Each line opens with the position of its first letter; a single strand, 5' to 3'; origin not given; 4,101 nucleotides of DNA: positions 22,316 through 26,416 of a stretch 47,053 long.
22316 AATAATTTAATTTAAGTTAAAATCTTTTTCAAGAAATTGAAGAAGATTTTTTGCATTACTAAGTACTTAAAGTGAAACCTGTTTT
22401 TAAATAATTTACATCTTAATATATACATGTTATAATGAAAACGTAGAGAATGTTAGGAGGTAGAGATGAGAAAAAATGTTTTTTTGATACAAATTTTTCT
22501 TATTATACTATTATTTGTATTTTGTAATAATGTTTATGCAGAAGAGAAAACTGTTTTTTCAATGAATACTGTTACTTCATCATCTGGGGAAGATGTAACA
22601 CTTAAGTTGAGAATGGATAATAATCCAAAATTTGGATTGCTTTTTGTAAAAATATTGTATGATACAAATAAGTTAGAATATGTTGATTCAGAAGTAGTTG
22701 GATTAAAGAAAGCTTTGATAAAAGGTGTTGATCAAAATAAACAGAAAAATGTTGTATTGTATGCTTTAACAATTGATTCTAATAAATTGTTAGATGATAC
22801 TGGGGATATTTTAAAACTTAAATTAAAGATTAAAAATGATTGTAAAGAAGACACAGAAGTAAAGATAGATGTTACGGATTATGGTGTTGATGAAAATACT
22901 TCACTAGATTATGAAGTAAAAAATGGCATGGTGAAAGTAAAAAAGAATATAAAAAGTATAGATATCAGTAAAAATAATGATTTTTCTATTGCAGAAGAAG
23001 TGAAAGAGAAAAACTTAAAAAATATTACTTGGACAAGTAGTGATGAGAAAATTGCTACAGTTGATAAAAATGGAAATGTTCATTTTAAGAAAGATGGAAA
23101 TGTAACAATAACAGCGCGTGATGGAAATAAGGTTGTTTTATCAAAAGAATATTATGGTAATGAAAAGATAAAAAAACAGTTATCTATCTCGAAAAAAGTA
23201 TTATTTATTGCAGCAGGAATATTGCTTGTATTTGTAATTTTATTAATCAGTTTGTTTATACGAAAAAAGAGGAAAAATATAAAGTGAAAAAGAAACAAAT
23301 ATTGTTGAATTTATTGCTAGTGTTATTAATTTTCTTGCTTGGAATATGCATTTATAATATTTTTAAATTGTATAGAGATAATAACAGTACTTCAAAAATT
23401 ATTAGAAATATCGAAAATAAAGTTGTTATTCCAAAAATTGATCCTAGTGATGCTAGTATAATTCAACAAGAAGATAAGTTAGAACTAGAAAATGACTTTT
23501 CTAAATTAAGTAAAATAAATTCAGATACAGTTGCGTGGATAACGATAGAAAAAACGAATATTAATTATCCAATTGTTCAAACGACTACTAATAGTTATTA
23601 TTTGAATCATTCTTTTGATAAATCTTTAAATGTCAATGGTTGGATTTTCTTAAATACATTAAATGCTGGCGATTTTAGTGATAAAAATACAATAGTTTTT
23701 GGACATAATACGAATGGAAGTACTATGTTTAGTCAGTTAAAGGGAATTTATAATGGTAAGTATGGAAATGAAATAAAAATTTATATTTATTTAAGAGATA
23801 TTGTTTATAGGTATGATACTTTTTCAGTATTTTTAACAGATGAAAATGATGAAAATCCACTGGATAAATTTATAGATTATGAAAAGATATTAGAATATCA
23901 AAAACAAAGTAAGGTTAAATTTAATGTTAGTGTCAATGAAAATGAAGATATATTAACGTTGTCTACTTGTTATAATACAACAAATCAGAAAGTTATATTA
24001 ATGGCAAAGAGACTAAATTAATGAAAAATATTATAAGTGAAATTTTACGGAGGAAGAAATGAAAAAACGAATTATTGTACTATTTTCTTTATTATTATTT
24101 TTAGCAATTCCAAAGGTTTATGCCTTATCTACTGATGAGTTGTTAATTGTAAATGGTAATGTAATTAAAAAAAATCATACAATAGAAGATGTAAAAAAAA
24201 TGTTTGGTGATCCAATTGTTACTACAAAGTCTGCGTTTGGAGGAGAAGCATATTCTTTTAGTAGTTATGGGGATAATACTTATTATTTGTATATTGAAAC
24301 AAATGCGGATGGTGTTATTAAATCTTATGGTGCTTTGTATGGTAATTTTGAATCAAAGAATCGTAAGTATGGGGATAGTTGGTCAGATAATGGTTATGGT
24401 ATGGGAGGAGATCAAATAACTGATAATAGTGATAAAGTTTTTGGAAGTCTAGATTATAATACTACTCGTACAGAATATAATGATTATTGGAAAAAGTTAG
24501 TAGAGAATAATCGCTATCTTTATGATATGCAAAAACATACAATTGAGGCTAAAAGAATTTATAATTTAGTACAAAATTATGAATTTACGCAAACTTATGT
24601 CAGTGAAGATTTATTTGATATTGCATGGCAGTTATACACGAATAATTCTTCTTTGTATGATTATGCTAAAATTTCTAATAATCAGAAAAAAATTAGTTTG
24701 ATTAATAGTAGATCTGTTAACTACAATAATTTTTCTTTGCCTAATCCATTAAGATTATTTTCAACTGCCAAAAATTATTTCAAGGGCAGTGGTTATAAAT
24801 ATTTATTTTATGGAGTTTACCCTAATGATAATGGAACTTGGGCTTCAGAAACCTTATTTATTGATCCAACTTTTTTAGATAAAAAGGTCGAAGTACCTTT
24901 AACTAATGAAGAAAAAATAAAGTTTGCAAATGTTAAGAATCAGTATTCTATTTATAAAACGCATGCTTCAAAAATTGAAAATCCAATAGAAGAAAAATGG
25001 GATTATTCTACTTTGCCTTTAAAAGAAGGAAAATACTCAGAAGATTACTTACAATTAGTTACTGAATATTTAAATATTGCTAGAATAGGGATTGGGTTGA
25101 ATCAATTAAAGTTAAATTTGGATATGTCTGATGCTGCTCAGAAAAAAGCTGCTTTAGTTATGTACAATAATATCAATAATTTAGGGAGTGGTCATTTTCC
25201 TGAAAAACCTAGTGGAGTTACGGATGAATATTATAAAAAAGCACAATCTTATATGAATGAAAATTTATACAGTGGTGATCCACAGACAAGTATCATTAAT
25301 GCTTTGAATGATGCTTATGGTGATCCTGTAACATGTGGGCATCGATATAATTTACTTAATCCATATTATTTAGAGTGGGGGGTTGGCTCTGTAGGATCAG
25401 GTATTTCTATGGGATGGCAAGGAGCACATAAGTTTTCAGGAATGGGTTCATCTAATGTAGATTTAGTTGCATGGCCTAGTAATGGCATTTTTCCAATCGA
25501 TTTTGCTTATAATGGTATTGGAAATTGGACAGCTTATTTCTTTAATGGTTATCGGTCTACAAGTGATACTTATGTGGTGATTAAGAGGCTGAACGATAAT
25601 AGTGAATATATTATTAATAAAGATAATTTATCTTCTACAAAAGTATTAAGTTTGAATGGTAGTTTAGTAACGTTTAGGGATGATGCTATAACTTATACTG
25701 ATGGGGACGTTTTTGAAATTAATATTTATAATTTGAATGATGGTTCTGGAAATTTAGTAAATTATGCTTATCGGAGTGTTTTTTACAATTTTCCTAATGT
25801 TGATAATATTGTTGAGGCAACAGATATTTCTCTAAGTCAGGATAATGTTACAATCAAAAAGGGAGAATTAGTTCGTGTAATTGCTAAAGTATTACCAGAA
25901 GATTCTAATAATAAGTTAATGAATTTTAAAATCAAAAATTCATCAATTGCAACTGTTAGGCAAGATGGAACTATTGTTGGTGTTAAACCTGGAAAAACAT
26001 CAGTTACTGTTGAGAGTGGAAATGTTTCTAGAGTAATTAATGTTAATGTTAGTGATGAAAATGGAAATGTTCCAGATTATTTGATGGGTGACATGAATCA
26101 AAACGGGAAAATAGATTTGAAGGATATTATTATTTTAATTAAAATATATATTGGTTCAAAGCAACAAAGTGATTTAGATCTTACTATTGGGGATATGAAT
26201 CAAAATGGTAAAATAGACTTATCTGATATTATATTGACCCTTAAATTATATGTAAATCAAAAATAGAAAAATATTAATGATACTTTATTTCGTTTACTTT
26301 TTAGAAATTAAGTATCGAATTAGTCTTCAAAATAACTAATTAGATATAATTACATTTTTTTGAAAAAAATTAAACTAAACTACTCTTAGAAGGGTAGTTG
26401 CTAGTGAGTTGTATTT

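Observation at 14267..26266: ICE-borne, apparently non-cellulolytic cohesin-dockerin surface-assembly kit with its own sortase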

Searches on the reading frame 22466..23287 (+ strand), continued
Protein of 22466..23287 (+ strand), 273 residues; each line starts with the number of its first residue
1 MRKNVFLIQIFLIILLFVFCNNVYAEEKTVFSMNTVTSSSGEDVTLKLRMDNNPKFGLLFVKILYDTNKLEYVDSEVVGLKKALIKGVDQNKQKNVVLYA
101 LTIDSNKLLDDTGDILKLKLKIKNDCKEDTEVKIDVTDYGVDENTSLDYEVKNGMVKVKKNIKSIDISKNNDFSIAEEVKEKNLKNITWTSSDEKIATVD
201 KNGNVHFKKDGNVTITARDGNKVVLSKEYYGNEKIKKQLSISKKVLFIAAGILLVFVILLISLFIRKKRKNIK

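Call 93: search_protein_families(library=phrogs, proteins=[window:22466-23287:+], max_evalue=0.001)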
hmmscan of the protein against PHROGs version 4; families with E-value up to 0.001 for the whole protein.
window:22466-23287:+ (273 aa): 7 families
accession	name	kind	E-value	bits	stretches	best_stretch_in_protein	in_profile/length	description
phrog_10059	-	unknown function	6.1e-10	39.4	1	156-221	185-251/345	-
phrog_215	-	head and packaging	6.9e-07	29.7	1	118-222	175-295/491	structural protein with Ig domain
phrog_22121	-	unknown function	8.1e-07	28.5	1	186-218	518-550/765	-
phrog_885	-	tail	2.1e-05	24.7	1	157-218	210-273/338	major tail protein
phrog_3575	-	tail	8.1e-05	22.7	1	148-224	374-452/461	major tail protein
phrog_20087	-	tail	0.0001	23.3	1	186-219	120-153/170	tail protein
phrog_341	-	tail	0.00013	23.1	1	158-220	70-135/154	major tail protein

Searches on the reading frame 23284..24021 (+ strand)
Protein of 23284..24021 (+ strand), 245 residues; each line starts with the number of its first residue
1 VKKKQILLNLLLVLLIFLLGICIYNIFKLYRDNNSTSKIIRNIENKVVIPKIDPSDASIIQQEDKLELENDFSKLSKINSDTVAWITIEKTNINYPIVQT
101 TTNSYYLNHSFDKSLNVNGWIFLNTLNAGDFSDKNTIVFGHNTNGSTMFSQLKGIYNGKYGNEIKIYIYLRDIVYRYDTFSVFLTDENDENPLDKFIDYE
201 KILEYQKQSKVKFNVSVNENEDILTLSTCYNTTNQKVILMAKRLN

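Call 3: search_protein_families(library=pfam, proteins=[window:23284-24021:+], max_evalue=0.01)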
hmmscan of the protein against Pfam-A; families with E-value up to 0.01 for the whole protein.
window:23284-24021:+ (245 aa): 1 family
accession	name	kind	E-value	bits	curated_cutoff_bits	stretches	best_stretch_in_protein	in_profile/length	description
PF04203.18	Sortase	-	9.8e-14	51.6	26.6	1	86-243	1-124/125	Sortase domain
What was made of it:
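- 23284..24021 (+): p6, 245 aa: class-B-type sortase. Its start overlaps the p5 stop by 4 nt. Pfam Sortase 9.8e-14 (call 3).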

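Call 23: search_protein_families(library=ncbifam, proteins=[window:23284-24021:+], max_evalue=0.01)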
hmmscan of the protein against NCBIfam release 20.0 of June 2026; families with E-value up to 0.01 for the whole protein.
window:23284-24021:+ (245 aa): 4 families
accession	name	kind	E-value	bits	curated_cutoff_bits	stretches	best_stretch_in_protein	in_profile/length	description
TIGR03064.1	sortase_srtB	equivalog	2e-43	148.4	153.75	1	10-236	7-231/235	class B sortase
NF040525.1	SrtB_LPKTxSAVK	exception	2.5e-19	69.3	200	1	25-231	13-225/261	class B sortase, LPKTxAVK-specific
NF033745.1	class_C_sortase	subfamily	4.5e-05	23.3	160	1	51-230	62-205/220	class C sortase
NF058671.1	sortase_SrtD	exception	9.2e-05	22.2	140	0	13-190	4-152/187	class D sortase, LPxTATN-specific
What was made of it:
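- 23284..24021 (+): TIGR03064 class B sortase E 2e-43, 148.4 bits against a cut-off of 153.75 (call 23).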

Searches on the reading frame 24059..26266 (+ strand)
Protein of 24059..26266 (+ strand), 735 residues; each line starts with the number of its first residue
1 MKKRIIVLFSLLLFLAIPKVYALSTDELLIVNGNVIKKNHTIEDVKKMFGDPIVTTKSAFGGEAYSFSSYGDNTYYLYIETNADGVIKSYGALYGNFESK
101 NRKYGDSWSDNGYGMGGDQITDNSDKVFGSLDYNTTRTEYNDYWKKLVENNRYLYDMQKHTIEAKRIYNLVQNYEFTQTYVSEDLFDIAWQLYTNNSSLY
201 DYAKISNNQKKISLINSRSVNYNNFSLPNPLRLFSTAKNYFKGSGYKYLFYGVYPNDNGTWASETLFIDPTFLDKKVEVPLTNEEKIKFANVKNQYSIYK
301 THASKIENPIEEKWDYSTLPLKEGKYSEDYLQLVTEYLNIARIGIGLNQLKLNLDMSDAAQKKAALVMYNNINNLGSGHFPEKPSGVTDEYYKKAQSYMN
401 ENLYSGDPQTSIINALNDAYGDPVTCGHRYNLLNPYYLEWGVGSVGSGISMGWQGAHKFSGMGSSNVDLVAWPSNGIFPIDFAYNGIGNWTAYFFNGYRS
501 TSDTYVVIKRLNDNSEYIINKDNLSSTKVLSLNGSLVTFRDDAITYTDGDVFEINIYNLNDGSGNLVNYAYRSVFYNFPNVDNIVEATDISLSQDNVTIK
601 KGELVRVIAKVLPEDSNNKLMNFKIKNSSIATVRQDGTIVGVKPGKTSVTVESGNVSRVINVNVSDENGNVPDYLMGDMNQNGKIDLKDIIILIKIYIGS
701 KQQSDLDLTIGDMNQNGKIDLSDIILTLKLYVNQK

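Call 3: search_protein_families(library=pfam, proteins=[window:24059-26266:+], max_evalue=0.01)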
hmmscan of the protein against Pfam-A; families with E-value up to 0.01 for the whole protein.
window:24059-26266:+ (735 aa): 3 families
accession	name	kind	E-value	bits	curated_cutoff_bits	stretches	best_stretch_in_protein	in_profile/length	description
PF02368.24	Big_2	-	1.2e-11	44.9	22.8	1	587-657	2-72/79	Bacterial Ig-like domain (group 2)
PF00404.24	Dockerin_1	-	1.4e-05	25.6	22.9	1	677-724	2-49/57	Dockerin type I domain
PF00188.32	CAP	-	0.0036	18.6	21.1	0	336-447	2-105/117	Cysteine-rich secretory protein family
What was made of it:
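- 24059..26266 (+): p7, 735 aa: signal peptide, multi-domain passenger with a central CAP/SCP domain (about aa 336-447), Big_2, two-repeat dockerin. Pfam Big_2 1.2e-11, Dockerin_1 25.6 bits, CAP 18.6 bits (sub-threshold) (call 3).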

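Call 23: search_protein_families(library=ncbifam, proteins=[window:24059-26266:+], max_evalue=0.01)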
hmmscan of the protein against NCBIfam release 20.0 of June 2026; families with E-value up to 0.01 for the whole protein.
window:24059-26266:+ (735 aa): 3 families
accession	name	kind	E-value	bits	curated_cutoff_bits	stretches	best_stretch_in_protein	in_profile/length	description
TIGR02909.1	spore_YkwD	subfamily_domain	0.00012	22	171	1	334-448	8-115/127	uncharacterized protein, YkwD family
NF009033.0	PRK12366.1-4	equivalog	0.002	16.6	701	1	622-705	60-134/578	replication factor A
NF041540.1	dockerin_GC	domain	0.0083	16.5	29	0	677-732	10-64/67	GC-type dockerin domain-anchored protein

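Call 24: search_solved_structures(query=window:24059-26266:+, max_evalue=1, show_alignments=1)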
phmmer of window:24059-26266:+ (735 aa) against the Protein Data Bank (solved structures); distinct sequences matched with E-value up to 1: 19.
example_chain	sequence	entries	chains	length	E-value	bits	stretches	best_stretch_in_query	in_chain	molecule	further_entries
7quz_AAA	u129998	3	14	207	3.8e-05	25.5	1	585-665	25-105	Beta-1,3-glucanase bglH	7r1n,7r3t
9cuy_c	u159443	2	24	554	7.2e-05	24.6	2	588-653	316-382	Short tail fiber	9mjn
3ul4_B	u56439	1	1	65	0.0005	21.8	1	675-732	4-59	Cellulosome enzyme, dockerin type I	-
6kg9_A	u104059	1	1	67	0.013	17.1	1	670-731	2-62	And cellulose-binding endoglucanase family 9 CelL ortholog dockerin domain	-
8x39_A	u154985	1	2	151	0.029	16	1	670-729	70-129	Serine protease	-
8x3a_A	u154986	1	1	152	0.03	16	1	670-729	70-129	Serine protease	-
4fl4_A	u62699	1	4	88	0.043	15.4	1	668-728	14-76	Glycoside hydrolase family 9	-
6kgc_B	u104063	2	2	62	0.05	15.2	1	675-730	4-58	And cellulose-binding endoglucanase family 9 CelL ortholog dockerin domain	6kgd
6n1a_A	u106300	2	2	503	0.05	15.2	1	584-653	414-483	Carbohydrate-binding protein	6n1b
6kge_D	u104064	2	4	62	0.13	13.8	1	675-730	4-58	And cellulose-binding endoglucanase family 9 CelL ortholog dockerin domain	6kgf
1daq_A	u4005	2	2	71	0.22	13.1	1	675-732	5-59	ENDOGLUCANASE SS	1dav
2mte_A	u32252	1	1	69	0.23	13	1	675-732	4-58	Cellulose 1,4-beta-cellobiosidase (reducing end) CelS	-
4wi0_B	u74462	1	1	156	0.31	12.6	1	650-730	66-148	Cellulosomal scaffoldin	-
2ccl_B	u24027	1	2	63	0.33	12.5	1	675-728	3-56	ENDO-1,4-BETA-XYLANASE Y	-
4u3s_B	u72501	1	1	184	0.4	12.2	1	650-730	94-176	Cellulosomal scaffoldin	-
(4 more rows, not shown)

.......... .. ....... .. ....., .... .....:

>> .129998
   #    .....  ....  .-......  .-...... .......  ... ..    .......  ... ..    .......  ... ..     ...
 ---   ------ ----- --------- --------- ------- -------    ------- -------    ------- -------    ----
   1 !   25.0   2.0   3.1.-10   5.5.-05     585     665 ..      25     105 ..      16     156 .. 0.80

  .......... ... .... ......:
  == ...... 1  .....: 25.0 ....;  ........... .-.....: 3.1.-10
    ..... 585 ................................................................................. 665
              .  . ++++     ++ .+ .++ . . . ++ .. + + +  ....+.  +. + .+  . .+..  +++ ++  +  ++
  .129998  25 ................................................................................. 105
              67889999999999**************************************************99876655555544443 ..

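Call 93: search_protein_families(library=phrogs, proteins=[window:24059-26266:+], max_evalue=0.001)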
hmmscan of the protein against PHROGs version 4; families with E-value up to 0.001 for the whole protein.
window:24059-26266:+ (735 aa): 4 families
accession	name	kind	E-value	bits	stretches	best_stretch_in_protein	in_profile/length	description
phrog_215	-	head and packaging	1.5e-17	64.9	1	579-679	215-318/491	structural protein with Ig domain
phrog_341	-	tail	1.4e-09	39.2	1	586-664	66-147/154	major tail protein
phrog_41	-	tail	4.3e-06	27.5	1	583-665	156-243/245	major tail protein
phrog_1280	-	other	3.1e-05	24.6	1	589-655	167-233/248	Ig domain containing protein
